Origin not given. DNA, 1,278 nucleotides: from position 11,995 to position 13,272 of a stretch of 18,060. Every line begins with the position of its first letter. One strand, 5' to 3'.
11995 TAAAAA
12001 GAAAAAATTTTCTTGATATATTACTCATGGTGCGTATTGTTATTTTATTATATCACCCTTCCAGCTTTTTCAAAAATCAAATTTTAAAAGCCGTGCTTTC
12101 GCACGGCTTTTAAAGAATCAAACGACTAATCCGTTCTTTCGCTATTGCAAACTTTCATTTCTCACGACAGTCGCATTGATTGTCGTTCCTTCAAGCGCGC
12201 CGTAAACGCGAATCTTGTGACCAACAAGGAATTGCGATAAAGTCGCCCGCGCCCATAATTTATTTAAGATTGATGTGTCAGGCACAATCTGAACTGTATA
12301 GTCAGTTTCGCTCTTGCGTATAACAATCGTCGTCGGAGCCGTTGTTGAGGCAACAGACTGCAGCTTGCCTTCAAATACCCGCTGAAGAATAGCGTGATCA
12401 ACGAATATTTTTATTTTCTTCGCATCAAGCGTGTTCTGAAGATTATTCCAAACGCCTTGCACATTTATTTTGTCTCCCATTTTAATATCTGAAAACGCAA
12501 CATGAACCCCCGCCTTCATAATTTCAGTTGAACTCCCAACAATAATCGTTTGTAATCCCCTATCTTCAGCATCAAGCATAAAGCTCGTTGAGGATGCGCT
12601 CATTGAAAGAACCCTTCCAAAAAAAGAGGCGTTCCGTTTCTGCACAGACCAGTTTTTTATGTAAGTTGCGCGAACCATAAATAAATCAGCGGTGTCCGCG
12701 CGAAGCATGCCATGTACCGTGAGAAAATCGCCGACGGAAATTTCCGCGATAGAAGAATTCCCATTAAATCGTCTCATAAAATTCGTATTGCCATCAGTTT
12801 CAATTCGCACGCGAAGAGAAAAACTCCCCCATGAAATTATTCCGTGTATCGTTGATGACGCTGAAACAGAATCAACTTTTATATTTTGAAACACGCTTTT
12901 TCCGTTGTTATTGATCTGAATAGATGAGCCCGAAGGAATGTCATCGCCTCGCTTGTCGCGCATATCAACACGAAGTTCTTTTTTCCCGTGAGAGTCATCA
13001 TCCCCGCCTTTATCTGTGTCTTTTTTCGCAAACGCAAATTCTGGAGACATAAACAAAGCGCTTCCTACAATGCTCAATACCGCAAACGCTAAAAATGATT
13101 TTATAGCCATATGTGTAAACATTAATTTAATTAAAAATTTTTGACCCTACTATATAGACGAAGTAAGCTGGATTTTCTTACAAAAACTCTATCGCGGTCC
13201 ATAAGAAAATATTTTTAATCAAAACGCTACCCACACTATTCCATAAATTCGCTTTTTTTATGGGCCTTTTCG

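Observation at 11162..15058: ECF sigma – anti-sigma – secreted beta-repeat protein – C39-like peptidase envelope module with an ECF-type promoter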

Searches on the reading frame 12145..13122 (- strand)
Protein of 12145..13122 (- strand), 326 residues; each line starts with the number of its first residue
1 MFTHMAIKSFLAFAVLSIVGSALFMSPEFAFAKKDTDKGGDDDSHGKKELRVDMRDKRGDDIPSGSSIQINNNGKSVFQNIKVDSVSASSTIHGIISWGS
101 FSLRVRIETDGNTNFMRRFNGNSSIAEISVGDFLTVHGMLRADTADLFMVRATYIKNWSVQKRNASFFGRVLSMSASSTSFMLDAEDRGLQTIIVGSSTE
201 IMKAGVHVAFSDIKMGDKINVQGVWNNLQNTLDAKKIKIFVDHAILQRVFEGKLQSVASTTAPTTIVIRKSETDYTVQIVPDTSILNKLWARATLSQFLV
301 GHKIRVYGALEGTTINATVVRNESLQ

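Call 3: search_protein_families(library=pfam, proteins=[window:12145-13122:-], max_evalue=0.1)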
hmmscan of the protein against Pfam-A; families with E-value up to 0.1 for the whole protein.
window:12145-13122:- (326 aa): 2 families
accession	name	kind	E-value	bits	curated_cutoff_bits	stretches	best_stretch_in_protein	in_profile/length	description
PF18914.6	DUF5666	-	1.2e-09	38.7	27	2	169-238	2-60/60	Domain of unknown function (DUF5666)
PF17433.7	Glyco_hydro_49N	-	0.036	14.2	21.3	0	256-312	105-161/188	Glycosyl hydrolase family 49 N-terminal Ig-like domain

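Call 32: find_homologous_proteins(query=window:12145-13122:-, max_evalue=0.001)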
Query window:12145-13122:- (326 aa): 3 proteins with E <= 0.001 among 2144 candidates.
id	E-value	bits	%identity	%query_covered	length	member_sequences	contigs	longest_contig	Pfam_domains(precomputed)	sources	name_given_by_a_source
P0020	6.3e-207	704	100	100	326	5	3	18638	PF18914.7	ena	-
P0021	3.6e-161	553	80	99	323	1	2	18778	PF18914.7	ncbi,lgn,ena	ncbi:MAG: DUF5666 domain-containing protein [Patescibacteria group bacterium]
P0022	5.2e-56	208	43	80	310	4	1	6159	PF18914.7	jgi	jgi:hypothetical protein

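Call 33: find_encoding_contigs(protein=P0022, flank=6000, max_places=3)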
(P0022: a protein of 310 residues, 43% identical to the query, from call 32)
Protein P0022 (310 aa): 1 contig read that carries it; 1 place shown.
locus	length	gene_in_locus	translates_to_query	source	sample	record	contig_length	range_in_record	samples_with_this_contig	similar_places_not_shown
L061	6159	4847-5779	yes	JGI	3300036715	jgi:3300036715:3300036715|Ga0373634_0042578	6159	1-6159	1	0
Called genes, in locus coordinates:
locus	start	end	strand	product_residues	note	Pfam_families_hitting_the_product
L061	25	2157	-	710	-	PF17191:RecG_wedge, PF01336:tRNA_anti-codon (weak), PF00270:DEAD, PF04851:ResIII, PF00271:Helicase_C, PF19833:RecG_dom3_C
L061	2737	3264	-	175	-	-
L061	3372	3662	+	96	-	PF04070:DUF378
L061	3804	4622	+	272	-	PF00730:HhH-GPD, PF00633:HHH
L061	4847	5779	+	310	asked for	PF18914:DUF5666 (weak)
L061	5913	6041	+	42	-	-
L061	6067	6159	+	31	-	?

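Call 34: find_encoding_contigs(protein=P0021, flank=8000, max_places=3)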
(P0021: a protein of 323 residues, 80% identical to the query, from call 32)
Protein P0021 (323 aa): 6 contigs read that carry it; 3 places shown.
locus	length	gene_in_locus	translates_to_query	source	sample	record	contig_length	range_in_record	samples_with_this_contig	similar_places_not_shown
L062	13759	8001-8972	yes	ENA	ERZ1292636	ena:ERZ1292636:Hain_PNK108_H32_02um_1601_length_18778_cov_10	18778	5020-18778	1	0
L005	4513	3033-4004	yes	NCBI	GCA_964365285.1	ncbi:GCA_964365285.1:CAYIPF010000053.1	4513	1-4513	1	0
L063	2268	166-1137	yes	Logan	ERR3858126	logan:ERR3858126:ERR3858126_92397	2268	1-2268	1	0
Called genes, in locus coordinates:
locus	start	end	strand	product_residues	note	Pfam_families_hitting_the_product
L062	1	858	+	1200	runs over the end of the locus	PF13620:CarboxypepD_reg (faint), PF19403:SpaA_2 (faint), PF17802:SpaA (faint), PF24514:SpaA_4, PF22904:NOMO1-like_2nd (faint), PF24514:SpaA_4 (weak), PF00775:Dioxygenase_C (faint), PF17210:SdrD_B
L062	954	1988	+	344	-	PF00188:CAP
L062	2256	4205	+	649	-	PF01145:Band_7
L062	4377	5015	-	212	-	PF01135:PCMT, PF13847:Methyltransf_31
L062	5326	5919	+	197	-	PF09997:DUF2238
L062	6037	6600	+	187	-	PF04542:Sigma70_r2, PF08281:Sigma70_r4_2, PF04545:Sigma70_r4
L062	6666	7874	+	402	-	PF18915:DUF5667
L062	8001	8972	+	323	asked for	PF18914:DUF5666 (faint)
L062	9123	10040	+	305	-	PF13529:Peptidase_C39_2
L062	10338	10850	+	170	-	-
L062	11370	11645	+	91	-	-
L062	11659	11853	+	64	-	-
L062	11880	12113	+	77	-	PF09851:SHOCT (weak)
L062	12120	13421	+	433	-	PF00437:T2SSE, PF25199:nSTAND_NTPase5 (faint)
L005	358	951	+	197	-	PF09997:DUF2238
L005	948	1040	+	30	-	-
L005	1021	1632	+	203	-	PF04542:Sigma70_r2, PF08281:Sigma70_r4_2, PF04545:Sigma70_r4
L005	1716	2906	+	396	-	PF18915:DUF5667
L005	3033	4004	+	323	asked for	PF18914:DUF5666 (faint)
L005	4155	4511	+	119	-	?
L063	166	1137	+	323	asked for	PF18914:DUF5666 (faint)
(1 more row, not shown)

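Call 40: find_related_loci(query=A4, collection=metagenome_contigs, flank=5000)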
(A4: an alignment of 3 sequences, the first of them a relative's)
Query A4 (326 aa) in metagenome_contigs; peptide patterns used: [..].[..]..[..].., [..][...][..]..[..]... (x = any residue, [..] = any of these).
212 stretches matched a pattern; 26 encode a relative of the query (tblastn E <= 1e-3); 26 distinct loci.
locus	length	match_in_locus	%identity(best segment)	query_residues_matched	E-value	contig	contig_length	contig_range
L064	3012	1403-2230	42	56-326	8e-65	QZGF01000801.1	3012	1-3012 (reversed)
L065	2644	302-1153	43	46-326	4e-63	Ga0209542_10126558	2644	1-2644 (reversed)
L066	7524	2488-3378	38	24-325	4e-62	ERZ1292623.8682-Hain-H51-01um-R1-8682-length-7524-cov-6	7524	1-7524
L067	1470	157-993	39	41-326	4e-65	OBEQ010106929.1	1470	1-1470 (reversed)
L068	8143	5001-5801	42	65-326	1e-61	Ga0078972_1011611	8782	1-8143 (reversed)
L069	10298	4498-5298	42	65-326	2e-61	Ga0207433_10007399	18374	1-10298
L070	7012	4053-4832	41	65-325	6e-57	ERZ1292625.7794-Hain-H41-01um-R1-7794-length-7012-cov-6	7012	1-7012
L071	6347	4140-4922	43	68-324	4e-56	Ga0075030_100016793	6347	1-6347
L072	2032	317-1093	44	68-325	8e-57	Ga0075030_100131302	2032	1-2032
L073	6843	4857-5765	36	4-326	6e-53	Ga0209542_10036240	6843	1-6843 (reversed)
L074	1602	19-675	45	107-325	1e-52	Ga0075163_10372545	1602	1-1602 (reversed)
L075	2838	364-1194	39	50-323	9e-51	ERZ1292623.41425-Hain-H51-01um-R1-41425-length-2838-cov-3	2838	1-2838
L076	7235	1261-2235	35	1-325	2e-50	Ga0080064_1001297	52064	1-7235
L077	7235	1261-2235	35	1-325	2e-50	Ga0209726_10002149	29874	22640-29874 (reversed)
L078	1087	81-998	32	6-325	6e-44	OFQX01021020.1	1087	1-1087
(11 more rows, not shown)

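Call 45: search_protein_families(library=ncbifam, proteins=[window:12145-13122:-], max_evalue=0.01)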
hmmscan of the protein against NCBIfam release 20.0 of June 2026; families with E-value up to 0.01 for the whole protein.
window:12145-13122:- (326 aa): 0 families

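Call 50: find_homologous_proteins(query=A5, max_evalue=0.00001)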
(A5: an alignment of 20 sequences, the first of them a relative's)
Query A5 (20 sequences) (326 aa, profile of the alignment): 68 proteins with E <= 0.00001 among 8000 candidates.
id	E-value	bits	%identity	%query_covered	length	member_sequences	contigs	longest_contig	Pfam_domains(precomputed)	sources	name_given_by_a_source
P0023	6.5e-121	422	37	99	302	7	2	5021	PF18914.7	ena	-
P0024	6.6e-120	418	43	85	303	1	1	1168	PF18914.7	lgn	-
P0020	2.6e-117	410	100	100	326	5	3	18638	PF18914.7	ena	-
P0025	1.3e-116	407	39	88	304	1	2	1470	PF18914.7,PF01336.32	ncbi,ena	-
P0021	1.7e-116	407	80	99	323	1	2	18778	PF18914.7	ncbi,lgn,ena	ncbi:MAG: DUF5666 domain-containing protein [Patescibacteria group bacterium]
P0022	1.9e-116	407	43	80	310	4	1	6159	PF18914.7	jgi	jgi:hypothetical protein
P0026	7.1e-116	405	39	97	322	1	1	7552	PF18914.7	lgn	-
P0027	2.2e-115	403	39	84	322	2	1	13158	PF18914.7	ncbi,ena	-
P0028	4.6e-115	402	38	87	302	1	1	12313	-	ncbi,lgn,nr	ncbi:MAG: hypothetical protein Q7K44_02020 [Candidatus Liptonbacteria bacterium]|nr:hypothetical pro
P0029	3.2e-114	400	42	83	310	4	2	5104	PF18914.7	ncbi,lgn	-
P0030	3.0e-111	390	39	83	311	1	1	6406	PF18914.7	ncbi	-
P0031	2.7e-110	387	41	98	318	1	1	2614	PF18914.7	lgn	-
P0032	3.6e-110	386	40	94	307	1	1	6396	PF18914.7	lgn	-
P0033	6.9e-110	385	40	97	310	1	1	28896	PF18914.7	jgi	jgi:hypothetical protein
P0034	1.4e-108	381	39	89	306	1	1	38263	PF18914.7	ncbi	-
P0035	4.4e-106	373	38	97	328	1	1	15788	PF18914.7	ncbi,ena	-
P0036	3.8e-105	370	39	86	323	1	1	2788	PF18914.7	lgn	-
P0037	4.1e-105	370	36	89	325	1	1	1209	PF18914.7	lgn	-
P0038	1.1e-104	368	41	83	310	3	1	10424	PF18914.7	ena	-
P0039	7.5e-104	365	39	97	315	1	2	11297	PF18914.7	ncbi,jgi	ncbi:MAG: hypothetical protein RL641_582 [Candidatus Parcubacteria bacterium]|jgi:hypothetical prote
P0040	1.7e-102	361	33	95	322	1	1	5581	PF18914.7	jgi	jgi:hypothetical protein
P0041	3.6e-102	360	37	98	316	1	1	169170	PF01957.26,PF18914.7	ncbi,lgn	-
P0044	1.3e-101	358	36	96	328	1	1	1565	PF18914.7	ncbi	-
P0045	6.0e-100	353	34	98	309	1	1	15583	PF18914.7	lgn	-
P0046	1.0e-99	352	35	80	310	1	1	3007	PF18914.7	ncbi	ncbi:hypothetical protein BH09PAT1_BH09PAT1_8360 [soil metagenome]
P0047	7.2e-99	349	38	98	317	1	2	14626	PF18914.7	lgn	-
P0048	8.7e-98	346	36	98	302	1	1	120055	PF18914.7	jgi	jgi:Domain of unknown function (DUF5666)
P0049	3.2e-97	344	39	87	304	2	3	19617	PF18914.7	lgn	-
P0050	3.5e-96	340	40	98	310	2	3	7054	PF18914.7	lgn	-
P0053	3.1e-91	324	33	65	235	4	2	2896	PF18914.7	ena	-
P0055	9.9e-89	316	38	95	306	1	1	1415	PF18914.7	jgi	jgi:hypothetical protein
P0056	2.1e-88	315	39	83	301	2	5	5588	PF18914.7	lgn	-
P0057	3.0e-87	311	33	96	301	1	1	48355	PF18914.7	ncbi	-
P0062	1.1e-77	280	34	54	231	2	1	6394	PF18914.7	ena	-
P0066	1.2e-73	266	37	79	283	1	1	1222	PF18914.7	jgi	jgi:hypothetical protein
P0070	3.0e-71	258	36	55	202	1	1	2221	PF18914.7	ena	-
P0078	1.1e-63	234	30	70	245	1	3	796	PF18914.7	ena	-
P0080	1.7e-61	226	40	35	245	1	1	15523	PF18914.7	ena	-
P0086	2.4e-31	127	34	39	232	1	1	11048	PF18914.7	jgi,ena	-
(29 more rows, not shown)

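Call 59: search_solved_structures(query=A6, max_evalue=1)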
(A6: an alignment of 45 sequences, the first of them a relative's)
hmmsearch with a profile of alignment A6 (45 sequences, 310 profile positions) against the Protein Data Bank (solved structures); distinct sequences matched with E-value up to 1: 4.
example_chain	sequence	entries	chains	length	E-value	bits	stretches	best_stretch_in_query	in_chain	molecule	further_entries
1bci_A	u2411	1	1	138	0.42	12.9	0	147-217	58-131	CYTOSOLIC PHOSPHOLIPASE A2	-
2ptl_A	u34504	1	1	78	0.48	12.7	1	216-273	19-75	PROTEIN L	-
1rlw_A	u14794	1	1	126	0.59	12.4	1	147-217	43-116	PHOSPHOLIPASE A2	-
22tu_DH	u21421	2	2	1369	0.6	12.4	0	181-240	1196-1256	ATP-dependent RNA helicase DHX29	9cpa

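Call 63: predict_structure(alignment_id=A6)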
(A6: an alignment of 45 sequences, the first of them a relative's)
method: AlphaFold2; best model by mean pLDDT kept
length: 326 residues; sequences in the alignment: 45
mean_pLDDT: 84.8   pTM: 0.59
mean pLDDT of the five models: 84.8, 83.9, 83.5, 83.3, 82.5
residues with pLDDT >= 90: 233; 70-90: 27; 50-70: 19; < 50: 47
segments of 3 or more residues with pLDDT < 50: 8-36, 38-40, 50-58
pLDDT, mean of each block of 10 residues (from residue 1): 47 42 40 47 52 48 85 96 93 95 96 93 92 96 85 95 94 96 96 97 95 96 94 97 73 97 96 96 97 97 95 93 96
secondary structure, 60 per line:
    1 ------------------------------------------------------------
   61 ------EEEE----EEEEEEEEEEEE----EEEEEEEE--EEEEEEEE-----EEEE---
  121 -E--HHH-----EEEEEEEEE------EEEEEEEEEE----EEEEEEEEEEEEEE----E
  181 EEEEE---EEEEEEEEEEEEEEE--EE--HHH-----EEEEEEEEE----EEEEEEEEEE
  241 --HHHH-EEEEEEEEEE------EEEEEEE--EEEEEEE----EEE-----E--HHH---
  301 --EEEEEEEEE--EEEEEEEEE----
elements in order: E67-70 E75-86 E91-98 E101-108 E114-117 E133-141 E148-157 E162-175 E180-185 E189-203 E218-226 E231-240 H243-246 E248-257 E264-270 E273-279 E284-286 E303-311 E314-322

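Call 77: search_protein_families(library=pfam, alignment_id=A7, max_evalue=0.001)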
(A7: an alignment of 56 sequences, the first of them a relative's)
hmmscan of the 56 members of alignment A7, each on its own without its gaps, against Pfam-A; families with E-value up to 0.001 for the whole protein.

A. member 1, L061:3372-3659:+ (96 aa): 1 family
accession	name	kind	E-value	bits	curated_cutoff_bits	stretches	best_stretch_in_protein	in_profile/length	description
PF04070.17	DUF378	-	5.7e-23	81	25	1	34-89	2-58/60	Domain of unknown function (DUF378)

B. families by the number of members that match (of 56 scanned): 42 families (the first 25 are shown)
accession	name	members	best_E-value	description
PF00730.31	HhH-GPD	3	7.6e-16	HhH-GPD superfamily base excision DNA repair protein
PF07681.17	DoxX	3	3.4e-11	DoxX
PF13426.13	PAS_9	3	4e-09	PAS domain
PF04452.19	Methyltrans_RNA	2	2.5e-37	RNA methyltransferase domain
PF00072.30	Response_reg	2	1.1e-29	Response regulator receiver domain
PF00291.31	PALP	2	9.3e-25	Pyridoxal-phosphate dependent enzyme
PF14478.12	DUF4430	2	1.6e-11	Domain of unknown function (DUF4430)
PF00633.29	HHH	2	5.4e-08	Helix-hairpin-helix motif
PF01471.23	PG_binding_1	2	5.8e-08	Putative peptidoglycan binding domain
PF20260.4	PUA_4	2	5.1e-06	RNA methyltransferase PUA domain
PF11999.13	Ice_binding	1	5.4e-72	Ice-binding-like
PF00160.26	Pro_isomerase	1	1.1e-55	Cyclophilin type peptidyl-prolyl cis-trans isomerase/CLD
PF05697.18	Trigger_N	1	2.3e-29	Bacterial trigger factor protein (TF)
PF02518.31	HATPase_c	1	4.9e-25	Histidine kinase-, DNA gyrase B-, and HSP90-like ATPase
PF04070.17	DUF378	1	5.7e-23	Domain of unknown function (DUF378)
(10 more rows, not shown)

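Call 81: search_protein_families(library=pfam, proteins=[L076:162-752:-], max_evalue=0.001)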
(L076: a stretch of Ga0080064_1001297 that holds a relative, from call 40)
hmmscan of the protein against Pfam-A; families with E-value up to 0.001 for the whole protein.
L076:162-752:- (197 aa): 2 families
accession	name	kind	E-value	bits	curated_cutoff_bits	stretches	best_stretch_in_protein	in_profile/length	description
PF08448.16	PAS_4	-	0.00021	22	23.1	0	40-84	2-46/110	PAS fold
PF13426.13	PAS_9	-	0.00024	21.8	27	1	44-153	2-103/103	PAS domain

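Call 84: find_encoding_contigs(protein=P0041, flank=10000, max_places=1)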
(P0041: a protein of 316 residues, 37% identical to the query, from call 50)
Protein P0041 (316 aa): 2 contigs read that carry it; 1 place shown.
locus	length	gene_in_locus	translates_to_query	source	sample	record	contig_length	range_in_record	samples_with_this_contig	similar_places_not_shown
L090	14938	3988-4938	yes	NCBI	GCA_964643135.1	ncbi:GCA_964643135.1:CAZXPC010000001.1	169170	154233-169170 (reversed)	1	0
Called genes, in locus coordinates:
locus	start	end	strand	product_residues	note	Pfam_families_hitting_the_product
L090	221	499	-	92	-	PF01016:Ribosomal_L27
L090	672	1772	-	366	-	-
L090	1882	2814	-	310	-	PF00413:Peptidase_M10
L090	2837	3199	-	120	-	PF08447:PAS_3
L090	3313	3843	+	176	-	PF12385:Peptidase_C70, PF13529:Peptidase_C39_2, PF03412:Peptidase_C39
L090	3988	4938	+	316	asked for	PF01957:NfeD (faint), PF18914:DUF5666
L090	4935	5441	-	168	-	PF03975:CheD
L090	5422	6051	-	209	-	PF13690:CheX (weak), PF04509:CheC (weak)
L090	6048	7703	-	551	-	PF01627:Hpt, PF02518:HATPase_c, PF01584:CheW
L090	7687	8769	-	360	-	PF00072:Response_reg, PF01339:CheB_methylest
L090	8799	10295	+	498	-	PF00015:MCPsignal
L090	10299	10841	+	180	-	PF01584:CheW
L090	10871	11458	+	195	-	-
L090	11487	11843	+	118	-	PF00072:Response_reg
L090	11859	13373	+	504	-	PF08323:Glyco_transf_5, PF13439:Glyco_transf_4 (faint), PF13579:Glyco_trans_4_4 (faint), PF20706:GT4-conflict (weak), PF00534:Glycos_transf_1, PF13692:Glyco_trans_1_4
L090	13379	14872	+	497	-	PF03065:Glyco_hydro_57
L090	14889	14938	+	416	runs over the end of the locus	PF00890:FAD_binding_2 (weak), PF01266:DAO, PF13450:NAD_binding_8 (weak)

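Call 85: find_encoding_contigs(protein=P0048, flank=10000, max_places=1)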
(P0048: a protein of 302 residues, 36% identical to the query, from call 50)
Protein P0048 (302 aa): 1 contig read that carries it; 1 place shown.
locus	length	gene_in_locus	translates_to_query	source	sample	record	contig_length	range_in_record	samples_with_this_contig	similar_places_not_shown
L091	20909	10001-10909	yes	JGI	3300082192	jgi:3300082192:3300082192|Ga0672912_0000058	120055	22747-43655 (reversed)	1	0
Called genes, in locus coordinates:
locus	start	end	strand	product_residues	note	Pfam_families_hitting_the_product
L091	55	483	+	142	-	-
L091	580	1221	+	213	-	PF00702:Hydrolase, PF13419:HAD_2 (weak)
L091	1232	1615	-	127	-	-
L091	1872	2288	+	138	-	PF02482:Ribosomal_S30AE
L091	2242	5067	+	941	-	PF07517:SecA_DEAD, PF01043:SecA_PP_bind, PF21090:P-loop_SecA, PF07516:SecA_SW, PF02810:SEC-C (weak)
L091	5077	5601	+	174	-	PF13419:HAD_2 (weak), PF00702:Hydrolase (weak)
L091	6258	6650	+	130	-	PF12643:MazG-like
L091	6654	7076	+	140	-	PF00293:NUDIX, PF14815:NUDIX_4 (weak)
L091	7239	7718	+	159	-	PF00293:NUDIX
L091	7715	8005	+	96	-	PF11731:Cdd1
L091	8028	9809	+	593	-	-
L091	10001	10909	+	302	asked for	PF18914:DUF5666 (faint)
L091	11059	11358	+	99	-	PF00708:Acylphosphatase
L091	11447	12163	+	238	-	-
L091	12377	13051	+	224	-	PF01726:LexA_DNA_bind, PF00717:Peptidase_S24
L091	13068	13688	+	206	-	PF00574:CLP_protease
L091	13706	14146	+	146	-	PF00293:NUDIX, PF14815:NUDIX_4 (weak)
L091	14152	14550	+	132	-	-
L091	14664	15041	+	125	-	PF07883:Cupin_2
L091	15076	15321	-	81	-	PF02823:ATP-synt_DE_N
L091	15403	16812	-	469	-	PF02874:ATP-synt_ab_N, PF00006:ATP-synt_ab, PF01637:ATPase_2 (faint), PF22919:ATP-synt_VA_C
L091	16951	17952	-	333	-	PF00231:ATP-synt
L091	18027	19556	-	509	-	PF02874:ATP-synt_ab_N (weak), PF00006:ATP-synt_ab, PF00306:ATP-synt_ab_C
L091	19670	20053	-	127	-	PF00213:OSCP (weak)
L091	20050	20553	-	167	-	PF00430:ATP-synt_B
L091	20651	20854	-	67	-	PF00137:ATP-synt_C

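Call 86: find_encoding_contigs(protein=P0057, flank=10000, max_places=1)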
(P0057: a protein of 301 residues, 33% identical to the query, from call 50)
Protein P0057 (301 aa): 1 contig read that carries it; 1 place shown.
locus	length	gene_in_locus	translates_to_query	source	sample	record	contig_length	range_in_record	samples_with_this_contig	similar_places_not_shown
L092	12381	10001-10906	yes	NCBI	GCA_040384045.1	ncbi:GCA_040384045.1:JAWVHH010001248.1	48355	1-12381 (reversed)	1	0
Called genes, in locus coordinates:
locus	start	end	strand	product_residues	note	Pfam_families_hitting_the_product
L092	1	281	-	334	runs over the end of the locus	PF02687:FtsX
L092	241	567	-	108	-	-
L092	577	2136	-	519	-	PF25973:BSH_CzcB, PF25954:Beta-barrel_RND_2 (weak), PF25990:Beta-barrel_YknX (weak)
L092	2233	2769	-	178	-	PF00254:FKBP_C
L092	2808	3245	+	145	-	PF00578:AhpC-TSA, PF08534:Redoxin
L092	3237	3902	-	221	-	PF01427:Peptidase_M15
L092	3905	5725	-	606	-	PF03483:B3_4, PF03484:B5, PF17759:tRNA_synthFbeta (faint), PF03147:FDX-ACB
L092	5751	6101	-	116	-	PF05635:23S_rRNA_IVP, PF22296:bAvd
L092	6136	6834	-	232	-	PF01409:tRNA-synt_2d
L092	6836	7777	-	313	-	PF17773:UPF0176_N, PF00581:Rhodanese, PF12368:Rhodanese_C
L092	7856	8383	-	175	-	-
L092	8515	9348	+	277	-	-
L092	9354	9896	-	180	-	-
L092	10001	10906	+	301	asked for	PF18914:DUF5666 (weak)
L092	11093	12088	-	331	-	PF07884:VKOR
